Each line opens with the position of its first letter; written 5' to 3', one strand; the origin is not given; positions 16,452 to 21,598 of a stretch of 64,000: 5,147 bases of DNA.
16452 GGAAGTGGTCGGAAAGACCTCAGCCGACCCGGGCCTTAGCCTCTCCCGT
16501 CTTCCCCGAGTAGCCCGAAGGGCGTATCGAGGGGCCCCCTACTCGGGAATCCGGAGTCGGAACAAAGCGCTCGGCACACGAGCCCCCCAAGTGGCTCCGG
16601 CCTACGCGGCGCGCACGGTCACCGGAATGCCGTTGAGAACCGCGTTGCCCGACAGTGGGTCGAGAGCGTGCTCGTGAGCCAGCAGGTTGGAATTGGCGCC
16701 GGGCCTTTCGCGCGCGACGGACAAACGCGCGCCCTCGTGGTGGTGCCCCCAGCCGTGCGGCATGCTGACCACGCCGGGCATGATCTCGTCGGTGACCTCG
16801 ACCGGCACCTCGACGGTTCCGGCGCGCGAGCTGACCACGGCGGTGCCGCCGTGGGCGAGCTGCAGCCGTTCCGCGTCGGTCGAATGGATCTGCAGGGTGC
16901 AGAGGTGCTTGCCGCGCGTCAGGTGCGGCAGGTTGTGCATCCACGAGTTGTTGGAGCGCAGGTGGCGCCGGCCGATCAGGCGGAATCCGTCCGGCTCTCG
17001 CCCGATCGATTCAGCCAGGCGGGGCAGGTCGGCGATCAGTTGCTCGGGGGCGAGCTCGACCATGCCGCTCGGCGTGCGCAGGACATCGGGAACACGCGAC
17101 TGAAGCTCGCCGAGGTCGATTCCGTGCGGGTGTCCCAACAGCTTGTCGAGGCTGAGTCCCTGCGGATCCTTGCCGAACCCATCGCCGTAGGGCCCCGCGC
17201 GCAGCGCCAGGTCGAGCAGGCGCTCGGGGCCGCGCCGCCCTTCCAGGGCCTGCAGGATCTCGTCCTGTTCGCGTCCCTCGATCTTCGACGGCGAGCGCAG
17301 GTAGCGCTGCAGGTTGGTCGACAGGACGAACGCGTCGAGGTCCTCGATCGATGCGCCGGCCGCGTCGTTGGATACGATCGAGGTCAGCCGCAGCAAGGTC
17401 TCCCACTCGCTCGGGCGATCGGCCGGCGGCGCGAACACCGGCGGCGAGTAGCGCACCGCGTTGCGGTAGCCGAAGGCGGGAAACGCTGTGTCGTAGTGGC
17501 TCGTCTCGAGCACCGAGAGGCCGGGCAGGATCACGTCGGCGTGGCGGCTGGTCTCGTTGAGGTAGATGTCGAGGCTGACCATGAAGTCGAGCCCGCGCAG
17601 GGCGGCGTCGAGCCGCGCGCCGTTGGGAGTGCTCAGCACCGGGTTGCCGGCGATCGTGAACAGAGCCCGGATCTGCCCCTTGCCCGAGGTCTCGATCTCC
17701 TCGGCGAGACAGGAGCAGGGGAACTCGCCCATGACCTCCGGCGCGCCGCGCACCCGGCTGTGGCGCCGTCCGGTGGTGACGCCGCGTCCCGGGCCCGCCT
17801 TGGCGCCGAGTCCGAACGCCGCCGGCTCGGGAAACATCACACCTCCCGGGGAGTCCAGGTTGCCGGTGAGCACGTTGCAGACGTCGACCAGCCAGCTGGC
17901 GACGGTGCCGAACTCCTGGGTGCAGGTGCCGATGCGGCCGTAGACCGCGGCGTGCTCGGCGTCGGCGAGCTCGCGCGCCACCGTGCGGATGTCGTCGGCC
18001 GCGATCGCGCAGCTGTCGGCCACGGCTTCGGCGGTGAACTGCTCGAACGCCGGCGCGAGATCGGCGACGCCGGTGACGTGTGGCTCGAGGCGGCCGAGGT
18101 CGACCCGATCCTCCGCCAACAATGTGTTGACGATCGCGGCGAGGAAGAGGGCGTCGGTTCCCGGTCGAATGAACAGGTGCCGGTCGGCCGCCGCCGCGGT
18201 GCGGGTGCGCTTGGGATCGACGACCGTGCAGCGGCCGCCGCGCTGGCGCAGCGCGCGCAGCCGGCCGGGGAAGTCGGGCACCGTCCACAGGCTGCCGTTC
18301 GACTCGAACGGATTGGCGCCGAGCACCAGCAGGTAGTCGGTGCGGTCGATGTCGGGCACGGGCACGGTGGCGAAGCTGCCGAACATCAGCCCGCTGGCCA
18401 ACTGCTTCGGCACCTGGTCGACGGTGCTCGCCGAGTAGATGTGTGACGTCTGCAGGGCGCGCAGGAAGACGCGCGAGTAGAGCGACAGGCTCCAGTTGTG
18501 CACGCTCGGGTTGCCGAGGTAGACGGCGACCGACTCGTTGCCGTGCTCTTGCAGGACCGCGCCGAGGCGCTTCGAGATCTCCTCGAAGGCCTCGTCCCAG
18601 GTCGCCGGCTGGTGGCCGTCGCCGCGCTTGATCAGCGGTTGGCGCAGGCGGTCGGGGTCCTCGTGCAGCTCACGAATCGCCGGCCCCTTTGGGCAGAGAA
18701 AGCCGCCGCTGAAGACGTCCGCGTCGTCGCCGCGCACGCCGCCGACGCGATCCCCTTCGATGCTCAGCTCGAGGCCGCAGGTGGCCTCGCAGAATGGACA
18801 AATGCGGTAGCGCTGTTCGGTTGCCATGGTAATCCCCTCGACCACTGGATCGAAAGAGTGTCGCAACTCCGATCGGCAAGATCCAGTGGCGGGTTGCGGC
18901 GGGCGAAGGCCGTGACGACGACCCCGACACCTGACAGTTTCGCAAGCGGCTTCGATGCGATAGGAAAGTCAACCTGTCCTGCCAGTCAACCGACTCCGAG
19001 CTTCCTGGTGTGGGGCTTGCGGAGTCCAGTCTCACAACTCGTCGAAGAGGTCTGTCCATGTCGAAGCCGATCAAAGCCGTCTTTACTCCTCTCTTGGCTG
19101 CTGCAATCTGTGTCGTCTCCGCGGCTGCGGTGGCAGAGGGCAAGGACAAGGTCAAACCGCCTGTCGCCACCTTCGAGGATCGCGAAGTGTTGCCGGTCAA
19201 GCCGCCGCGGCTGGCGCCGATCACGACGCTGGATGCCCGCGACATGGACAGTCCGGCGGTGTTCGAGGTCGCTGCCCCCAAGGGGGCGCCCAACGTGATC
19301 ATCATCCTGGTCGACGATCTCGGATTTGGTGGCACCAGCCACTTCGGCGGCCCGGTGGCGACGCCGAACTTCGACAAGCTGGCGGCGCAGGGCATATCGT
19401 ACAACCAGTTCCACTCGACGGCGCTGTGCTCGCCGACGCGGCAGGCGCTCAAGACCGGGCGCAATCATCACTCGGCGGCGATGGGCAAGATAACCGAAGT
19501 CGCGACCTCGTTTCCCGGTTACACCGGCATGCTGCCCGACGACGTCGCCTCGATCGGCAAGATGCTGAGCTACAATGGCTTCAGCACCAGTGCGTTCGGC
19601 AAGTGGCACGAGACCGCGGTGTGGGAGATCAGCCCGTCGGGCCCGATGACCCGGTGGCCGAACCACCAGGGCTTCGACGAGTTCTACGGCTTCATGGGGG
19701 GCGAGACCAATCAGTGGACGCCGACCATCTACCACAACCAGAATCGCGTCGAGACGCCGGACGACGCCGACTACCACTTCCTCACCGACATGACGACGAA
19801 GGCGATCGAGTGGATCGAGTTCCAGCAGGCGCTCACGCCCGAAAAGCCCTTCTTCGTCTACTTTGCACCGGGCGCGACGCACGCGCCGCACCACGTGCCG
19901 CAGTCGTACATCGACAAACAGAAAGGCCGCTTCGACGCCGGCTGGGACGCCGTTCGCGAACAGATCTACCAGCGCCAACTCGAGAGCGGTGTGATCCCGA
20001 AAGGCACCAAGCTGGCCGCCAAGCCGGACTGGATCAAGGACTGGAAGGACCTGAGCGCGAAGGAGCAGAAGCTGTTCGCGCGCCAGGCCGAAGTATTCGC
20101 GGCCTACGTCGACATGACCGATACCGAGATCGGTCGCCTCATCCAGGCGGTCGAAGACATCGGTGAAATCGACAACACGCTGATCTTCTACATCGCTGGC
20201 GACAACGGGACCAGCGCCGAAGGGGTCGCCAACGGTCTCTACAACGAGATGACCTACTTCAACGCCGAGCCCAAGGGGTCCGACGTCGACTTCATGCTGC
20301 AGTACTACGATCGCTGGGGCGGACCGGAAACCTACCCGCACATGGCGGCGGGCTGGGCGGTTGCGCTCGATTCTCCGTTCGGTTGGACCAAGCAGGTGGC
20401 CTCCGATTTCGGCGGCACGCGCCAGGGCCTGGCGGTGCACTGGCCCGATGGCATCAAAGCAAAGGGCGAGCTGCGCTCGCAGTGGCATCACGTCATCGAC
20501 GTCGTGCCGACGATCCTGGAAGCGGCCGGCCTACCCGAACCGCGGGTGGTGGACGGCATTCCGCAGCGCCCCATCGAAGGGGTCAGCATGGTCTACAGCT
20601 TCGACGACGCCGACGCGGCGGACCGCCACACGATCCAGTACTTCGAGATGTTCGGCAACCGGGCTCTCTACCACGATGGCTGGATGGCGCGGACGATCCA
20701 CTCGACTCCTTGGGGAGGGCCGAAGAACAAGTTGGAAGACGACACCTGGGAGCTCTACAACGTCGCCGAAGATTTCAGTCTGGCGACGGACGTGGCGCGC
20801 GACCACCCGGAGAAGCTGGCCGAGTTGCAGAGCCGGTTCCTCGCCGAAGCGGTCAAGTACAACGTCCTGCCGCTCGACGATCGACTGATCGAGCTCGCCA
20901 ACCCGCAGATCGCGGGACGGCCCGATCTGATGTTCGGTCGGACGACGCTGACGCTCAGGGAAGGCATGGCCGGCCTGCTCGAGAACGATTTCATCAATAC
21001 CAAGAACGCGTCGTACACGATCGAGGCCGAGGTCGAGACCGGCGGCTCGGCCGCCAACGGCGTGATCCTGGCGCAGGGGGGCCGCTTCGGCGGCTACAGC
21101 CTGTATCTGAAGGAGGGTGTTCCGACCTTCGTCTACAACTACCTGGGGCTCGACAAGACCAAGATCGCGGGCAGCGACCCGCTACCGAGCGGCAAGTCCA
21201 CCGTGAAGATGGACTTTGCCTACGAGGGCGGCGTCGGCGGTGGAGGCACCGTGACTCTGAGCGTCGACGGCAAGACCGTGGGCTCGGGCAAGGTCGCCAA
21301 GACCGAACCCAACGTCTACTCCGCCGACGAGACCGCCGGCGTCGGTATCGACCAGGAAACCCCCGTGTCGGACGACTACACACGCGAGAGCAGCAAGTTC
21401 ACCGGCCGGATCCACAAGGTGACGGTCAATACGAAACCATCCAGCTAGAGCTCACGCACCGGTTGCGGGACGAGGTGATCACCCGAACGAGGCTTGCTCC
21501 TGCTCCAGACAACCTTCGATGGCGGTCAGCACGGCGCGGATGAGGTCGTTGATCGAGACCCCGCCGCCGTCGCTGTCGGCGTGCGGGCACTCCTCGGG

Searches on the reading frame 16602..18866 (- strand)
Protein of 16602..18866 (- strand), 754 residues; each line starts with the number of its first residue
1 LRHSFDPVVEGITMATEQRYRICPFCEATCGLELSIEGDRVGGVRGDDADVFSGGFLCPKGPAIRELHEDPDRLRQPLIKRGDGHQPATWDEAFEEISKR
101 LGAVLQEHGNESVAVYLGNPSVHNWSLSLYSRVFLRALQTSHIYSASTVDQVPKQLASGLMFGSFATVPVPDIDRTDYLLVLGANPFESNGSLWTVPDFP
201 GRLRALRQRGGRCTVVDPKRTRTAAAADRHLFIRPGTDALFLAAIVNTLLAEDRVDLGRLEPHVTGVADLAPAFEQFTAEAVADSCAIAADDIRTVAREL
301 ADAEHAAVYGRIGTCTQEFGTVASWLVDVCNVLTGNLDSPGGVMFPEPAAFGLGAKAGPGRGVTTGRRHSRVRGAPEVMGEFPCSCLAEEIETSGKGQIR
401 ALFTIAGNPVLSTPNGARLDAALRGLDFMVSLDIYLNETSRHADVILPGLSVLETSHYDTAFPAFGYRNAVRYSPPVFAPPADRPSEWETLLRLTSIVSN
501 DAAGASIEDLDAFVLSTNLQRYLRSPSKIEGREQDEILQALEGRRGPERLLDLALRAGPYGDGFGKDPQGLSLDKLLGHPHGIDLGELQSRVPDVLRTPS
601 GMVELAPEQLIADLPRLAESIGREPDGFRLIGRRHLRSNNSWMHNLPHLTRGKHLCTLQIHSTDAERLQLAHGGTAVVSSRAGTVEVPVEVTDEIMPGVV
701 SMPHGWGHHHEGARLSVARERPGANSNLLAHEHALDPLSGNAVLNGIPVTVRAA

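Call 12: search_protein_families(library=pfam, proteins=[window:16602-18866:-], max_evalue=0.001)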
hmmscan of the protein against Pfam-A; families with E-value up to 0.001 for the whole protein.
window:16602-18866:- (754 aa): 3 families
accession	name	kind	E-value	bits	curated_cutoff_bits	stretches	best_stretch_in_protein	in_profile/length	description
PF00384.28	Molybdopterin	-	1.4e-33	116.8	24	1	73-457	1-318/353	Molybdopterin oxidoreductase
PF01568.27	Molydop_binding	-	1.6e-21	76.8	26.8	1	628-745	1-107/110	Molydopterin dinucleotide binding domain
PF04879.21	Molybdop_Fe4S4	-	3.8e-08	33.6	22.7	1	22-66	7-51/55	Molybdopterin oxidoreductase Fe4S4 domain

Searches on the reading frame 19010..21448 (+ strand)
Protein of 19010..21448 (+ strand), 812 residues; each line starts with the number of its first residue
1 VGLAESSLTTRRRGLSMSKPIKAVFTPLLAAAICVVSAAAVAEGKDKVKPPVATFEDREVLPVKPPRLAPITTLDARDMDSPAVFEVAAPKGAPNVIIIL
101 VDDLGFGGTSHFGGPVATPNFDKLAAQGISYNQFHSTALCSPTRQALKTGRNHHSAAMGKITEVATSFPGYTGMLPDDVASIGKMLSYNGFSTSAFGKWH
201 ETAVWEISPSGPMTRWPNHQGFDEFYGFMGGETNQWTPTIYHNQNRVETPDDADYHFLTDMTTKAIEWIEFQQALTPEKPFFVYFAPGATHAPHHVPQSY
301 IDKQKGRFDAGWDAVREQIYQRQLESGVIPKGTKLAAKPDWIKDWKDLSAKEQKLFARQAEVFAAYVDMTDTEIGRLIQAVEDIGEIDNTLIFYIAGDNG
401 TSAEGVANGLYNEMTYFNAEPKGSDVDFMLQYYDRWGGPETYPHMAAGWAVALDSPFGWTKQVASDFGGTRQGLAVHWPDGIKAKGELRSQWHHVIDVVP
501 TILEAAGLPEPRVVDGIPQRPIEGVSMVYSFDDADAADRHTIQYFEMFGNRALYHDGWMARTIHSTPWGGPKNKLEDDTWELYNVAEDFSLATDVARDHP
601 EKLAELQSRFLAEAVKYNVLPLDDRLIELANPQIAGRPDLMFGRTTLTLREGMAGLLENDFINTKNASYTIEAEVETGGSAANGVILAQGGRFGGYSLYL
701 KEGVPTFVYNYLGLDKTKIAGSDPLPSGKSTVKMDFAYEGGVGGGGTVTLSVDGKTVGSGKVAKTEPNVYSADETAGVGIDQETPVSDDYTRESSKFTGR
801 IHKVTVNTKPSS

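Call 12: search_protein_families(library=pfam, proteins=[window:19010-21448:+], max_evalue=0.001)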
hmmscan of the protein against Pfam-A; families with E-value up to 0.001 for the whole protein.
window:19010-21448:+ (812 aa): 3 families
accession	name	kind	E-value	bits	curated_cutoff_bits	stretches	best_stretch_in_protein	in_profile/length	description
PF00884.28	Sulfatase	-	1.9e-53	182.2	25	1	94-507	1-300/301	Sulfatase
PF16347.10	SGSH_C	-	0.00019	22.1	29.3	1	471-598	17-134/154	N-sulphoglucosamine sulphohydrolase, C-terminal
PF13385.13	Laminin_G_3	-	0.00036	21.2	27.6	0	663-806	13-140/151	Concanavalin A-like lectin/glucanases superfamily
